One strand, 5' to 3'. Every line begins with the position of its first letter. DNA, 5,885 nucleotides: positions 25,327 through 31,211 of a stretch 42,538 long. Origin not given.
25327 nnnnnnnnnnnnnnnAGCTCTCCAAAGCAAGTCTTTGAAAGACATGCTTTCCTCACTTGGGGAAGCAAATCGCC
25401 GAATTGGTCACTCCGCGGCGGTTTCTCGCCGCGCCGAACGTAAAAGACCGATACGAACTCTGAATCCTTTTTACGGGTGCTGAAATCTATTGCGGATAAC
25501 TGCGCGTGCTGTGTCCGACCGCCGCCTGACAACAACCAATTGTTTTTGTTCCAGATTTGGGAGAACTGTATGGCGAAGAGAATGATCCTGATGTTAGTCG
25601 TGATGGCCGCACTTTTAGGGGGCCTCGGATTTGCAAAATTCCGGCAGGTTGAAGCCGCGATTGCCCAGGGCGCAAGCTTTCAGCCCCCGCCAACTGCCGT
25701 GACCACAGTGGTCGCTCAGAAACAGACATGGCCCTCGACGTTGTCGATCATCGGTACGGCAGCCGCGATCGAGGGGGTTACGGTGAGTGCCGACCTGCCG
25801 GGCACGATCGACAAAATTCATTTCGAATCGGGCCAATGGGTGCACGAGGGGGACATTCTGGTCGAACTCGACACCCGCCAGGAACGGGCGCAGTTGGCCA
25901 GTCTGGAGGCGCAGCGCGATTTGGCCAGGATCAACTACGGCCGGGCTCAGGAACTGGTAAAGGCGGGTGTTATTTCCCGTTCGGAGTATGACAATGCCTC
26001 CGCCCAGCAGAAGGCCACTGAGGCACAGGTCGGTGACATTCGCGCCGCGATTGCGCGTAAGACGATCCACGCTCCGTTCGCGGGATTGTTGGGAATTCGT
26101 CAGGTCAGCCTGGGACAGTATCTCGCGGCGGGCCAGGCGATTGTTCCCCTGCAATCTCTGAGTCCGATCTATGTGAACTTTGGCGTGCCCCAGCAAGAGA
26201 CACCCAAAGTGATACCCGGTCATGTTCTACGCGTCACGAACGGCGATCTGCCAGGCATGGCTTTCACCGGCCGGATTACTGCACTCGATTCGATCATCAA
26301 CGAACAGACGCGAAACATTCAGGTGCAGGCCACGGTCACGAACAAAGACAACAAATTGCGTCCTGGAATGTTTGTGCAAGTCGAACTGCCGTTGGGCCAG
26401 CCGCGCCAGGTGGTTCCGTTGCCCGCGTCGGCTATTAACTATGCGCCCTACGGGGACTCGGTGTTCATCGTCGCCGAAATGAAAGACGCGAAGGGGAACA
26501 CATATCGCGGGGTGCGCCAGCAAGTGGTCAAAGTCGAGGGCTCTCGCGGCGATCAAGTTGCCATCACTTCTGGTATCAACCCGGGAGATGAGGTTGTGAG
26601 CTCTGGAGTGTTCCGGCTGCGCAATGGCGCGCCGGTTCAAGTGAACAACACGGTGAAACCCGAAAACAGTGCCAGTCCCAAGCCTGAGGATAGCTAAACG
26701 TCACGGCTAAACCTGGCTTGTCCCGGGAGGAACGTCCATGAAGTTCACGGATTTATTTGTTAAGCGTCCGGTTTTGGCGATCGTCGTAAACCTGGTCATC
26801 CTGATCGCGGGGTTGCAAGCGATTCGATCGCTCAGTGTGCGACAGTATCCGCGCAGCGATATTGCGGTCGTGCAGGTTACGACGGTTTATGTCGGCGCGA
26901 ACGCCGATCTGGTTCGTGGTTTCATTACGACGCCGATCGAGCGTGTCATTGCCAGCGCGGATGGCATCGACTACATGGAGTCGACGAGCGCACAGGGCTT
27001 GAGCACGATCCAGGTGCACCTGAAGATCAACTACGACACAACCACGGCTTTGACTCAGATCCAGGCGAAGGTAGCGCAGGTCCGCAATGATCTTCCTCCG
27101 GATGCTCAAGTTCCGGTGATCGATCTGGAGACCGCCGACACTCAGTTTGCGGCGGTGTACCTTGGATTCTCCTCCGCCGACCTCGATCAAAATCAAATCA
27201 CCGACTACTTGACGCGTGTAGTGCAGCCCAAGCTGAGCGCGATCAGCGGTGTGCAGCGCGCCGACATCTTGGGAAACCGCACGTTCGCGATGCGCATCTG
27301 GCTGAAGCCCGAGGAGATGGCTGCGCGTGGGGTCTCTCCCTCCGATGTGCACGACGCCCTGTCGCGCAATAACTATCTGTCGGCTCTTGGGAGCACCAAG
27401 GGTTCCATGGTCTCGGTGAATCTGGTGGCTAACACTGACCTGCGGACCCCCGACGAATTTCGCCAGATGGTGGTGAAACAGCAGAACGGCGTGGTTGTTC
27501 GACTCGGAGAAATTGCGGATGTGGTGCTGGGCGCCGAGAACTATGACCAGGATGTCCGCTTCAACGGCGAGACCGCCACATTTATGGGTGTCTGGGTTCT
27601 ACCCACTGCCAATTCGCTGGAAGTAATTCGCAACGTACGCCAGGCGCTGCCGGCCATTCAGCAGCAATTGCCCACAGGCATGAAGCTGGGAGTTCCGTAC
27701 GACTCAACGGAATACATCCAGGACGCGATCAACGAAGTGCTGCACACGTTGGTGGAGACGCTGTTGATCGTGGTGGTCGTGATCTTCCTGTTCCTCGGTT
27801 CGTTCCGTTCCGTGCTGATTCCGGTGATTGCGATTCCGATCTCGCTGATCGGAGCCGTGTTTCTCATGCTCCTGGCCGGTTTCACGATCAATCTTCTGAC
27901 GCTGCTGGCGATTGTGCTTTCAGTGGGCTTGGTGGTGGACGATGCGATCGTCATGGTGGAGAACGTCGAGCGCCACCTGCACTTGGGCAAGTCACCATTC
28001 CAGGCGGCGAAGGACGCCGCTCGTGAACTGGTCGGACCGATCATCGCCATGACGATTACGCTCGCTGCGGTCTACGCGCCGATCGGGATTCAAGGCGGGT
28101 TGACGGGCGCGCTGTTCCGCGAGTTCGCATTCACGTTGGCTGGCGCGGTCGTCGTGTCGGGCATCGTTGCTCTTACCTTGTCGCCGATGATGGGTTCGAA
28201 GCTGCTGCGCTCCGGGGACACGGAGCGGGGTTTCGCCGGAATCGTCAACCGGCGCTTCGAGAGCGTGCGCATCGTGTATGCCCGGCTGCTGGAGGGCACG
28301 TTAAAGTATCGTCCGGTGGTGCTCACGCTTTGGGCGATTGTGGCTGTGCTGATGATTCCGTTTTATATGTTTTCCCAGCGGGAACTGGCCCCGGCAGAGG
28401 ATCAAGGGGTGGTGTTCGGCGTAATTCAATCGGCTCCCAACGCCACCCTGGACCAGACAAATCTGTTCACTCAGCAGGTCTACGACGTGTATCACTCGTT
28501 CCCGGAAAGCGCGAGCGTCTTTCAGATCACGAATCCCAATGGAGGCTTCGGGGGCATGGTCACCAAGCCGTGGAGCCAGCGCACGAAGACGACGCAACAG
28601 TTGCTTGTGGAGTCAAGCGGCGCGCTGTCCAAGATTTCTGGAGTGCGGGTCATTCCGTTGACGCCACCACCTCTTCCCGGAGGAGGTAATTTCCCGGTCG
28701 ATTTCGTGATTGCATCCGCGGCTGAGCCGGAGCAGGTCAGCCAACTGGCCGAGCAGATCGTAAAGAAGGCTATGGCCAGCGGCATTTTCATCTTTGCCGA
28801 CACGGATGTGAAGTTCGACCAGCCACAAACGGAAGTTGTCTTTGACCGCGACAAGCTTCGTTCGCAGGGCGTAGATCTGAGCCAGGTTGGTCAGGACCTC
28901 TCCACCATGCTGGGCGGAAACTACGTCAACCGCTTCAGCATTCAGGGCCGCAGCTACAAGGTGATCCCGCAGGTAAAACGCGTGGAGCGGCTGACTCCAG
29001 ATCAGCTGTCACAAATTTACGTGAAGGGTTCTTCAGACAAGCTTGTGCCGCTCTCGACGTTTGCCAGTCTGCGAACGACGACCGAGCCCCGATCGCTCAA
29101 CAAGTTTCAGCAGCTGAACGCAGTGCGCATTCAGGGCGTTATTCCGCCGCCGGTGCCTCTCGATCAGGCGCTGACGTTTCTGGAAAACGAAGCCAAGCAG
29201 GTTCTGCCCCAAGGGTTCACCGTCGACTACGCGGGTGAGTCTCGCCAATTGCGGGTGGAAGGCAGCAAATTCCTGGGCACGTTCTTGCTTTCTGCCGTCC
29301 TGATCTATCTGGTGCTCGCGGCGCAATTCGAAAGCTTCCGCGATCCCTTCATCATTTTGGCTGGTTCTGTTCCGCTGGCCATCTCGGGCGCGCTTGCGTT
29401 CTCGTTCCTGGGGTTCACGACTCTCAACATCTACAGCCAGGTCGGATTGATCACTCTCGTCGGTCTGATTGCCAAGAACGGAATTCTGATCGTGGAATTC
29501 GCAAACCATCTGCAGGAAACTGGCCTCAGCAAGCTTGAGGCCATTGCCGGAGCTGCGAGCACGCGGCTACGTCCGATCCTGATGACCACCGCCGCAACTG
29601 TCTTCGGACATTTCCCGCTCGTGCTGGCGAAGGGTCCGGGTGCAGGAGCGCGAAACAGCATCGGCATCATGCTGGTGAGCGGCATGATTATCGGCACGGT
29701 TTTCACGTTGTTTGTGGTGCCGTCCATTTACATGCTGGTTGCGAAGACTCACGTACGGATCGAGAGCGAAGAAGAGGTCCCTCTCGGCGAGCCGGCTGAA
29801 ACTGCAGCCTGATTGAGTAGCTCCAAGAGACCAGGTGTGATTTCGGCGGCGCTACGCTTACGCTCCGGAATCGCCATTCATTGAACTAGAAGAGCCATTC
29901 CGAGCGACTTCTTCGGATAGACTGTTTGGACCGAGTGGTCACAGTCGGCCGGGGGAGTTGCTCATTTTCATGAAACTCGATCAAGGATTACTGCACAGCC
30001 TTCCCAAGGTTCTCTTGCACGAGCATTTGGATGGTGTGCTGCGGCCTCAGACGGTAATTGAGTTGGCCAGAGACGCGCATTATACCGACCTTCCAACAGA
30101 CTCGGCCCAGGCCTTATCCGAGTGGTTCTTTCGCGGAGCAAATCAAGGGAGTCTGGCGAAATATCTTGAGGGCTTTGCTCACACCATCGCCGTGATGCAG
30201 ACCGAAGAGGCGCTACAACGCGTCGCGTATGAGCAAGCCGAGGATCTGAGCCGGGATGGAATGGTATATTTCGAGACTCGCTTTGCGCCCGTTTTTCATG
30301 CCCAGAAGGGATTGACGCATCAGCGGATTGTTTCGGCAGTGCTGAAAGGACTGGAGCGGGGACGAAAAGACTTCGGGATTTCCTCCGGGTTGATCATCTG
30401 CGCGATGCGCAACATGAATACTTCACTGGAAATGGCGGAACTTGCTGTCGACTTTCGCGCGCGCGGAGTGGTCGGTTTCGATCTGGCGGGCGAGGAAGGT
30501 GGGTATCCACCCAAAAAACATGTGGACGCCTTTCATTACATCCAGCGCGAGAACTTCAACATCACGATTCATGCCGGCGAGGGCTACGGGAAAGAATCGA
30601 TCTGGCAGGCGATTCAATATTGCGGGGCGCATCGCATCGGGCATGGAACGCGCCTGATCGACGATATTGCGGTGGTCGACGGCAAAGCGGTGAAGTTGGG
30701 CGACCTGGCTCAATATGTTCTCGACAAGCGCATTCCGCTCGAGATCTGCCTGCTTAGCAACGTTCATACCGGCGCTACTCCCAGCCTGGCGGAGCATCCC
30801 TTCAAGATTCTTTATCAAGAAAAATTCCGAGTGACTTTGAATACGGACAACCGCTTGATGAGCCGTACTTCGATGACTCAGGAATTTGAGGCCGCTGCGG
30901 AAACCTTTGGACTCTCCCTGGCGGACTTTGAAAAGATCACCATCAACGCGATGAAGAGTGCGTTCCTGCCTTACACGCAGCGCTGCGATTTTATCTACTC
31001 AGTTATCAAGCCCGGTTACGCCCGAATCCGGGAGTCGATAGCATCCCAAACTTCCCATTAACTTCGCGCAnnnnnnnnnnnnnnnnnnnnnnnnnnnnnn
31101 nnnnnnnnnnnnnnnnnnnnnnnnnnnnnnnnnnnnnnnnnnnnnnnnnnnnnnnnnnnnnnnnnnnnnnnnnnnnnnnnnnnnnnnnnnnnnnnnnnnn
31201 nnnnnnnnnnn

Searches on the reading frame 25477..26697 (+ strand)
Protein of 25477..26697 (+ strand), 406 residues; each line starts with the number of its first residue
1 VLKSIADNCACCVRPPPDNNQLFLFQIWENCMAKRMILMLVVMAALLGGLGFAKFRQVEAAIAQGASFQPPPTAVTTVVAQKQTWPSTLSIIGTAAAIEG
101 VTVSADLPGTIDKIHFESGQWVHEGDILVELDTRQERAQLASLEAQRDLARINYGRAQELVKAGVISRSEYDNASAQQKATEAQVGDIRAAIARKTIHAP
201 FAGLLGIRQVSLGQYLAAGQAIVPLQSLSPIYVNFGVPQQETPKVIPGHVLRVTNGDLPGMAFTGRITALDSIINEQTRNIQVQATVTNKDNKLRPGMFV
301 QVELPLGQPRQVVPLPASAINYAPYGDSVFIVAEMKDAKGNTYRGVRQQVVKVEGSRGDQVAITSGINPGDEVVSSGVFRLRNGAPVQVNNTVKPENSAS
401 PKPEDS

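Call 56: search_protein_families(library=pfam, proteins=[window:25477-26697:+], max_evalue=0.00001)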
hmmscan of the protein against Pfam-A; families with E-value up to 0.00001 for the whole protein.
window:25477-26697:+ (406 aa): 3 families
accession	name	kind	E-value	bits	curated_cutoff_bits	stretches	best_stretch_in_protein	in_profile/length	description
PF16576.10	HlyD_D23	-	1.8e-25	90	30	1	102-300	21-214/214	Barrel-sandwich domain of CusB or HlyD membrane-fusion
PF13437.12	HlyD_3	-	9e-13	49.3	22.2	1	196-297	1-106/106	HlyD family secretion protein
PF13533.13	Biotin_lipoyl_2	-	6.8e-06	26.2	29.8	0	101-132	1-32/32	Biotin-lipoyl like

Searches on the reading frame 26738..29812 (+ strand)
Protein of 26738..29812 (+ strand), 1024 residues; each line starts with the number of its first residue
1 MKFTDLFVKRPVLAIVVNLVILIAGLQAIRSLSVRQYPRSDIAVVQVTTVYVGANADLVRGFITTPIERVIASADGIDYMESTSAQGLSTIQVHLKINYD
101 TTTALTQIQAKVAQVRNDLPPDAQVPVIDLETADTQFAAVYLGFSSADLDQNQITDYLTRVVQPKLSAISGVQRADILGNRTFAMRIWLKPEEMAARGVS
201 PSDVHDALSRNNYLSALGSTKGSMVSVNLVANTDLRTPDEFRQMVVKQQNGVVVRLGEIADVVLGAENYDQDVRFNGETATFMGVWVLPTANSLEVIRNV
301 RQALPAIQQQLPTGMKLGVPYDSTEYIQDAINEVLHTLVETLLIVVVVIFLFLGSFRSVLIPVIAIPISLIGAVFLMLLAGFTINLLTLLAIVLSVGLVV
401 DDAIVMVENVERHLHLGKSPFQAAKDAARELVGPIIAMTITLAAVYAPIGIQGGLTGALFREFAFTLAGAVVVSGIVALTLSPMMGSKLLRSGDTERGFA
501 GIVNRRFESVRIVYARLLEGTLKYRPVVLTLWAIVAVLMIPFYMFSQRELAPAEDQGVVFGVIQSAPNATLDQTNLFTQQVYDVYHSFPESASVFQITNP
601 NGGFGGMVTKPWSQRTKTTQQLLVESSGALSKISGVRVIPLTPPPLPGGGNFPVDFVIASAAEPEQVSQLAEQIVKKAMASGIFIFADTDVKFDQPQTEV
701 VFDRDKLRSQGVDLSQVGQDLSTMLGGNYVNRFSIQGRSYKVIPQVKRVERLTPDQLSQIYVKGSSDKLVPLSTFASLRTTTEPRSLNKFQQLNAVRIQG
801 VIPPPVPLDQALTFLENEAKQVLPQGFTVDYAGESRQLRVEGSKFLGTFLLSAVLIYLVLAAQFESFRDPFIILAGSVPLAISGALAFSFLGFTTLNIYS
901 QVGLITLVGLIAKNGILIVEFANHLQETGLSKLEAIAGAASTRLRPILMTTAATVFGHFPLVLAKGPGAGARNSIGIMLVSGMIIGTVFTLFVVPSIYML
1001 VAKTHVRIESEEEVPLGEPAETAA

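Call 56: search_protein_families(library=pfam, proteins=[window:26738-29812:+], max_evalue=0.00001)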
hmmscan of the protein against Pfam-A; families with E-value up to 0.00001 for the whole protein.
window:26738-29812:+ (1024 aa): 1 family
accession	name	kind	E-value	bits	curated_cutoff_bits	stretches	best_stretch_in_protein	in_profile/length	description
PF00873.25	ACR_tran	-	3e-255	850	28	1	4-1001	2-1020/1021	AcrB/AcrD/AcrF family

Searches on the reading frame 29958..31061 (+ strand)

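Call 56: search_protein_families(library=pfam, proteins=[window:29958-31061:+], max_evalue=0.00001)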
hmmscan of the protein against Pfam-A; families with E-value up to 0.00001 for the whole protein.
window:29958-31061:+ (367 aa): 1 family
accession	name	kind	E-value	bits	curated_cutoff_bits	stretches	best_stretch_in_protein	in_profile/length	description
PF00962.28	A_deaminase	-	8e-99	331.3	27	1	16-350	1-328/330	Adenosine deaminase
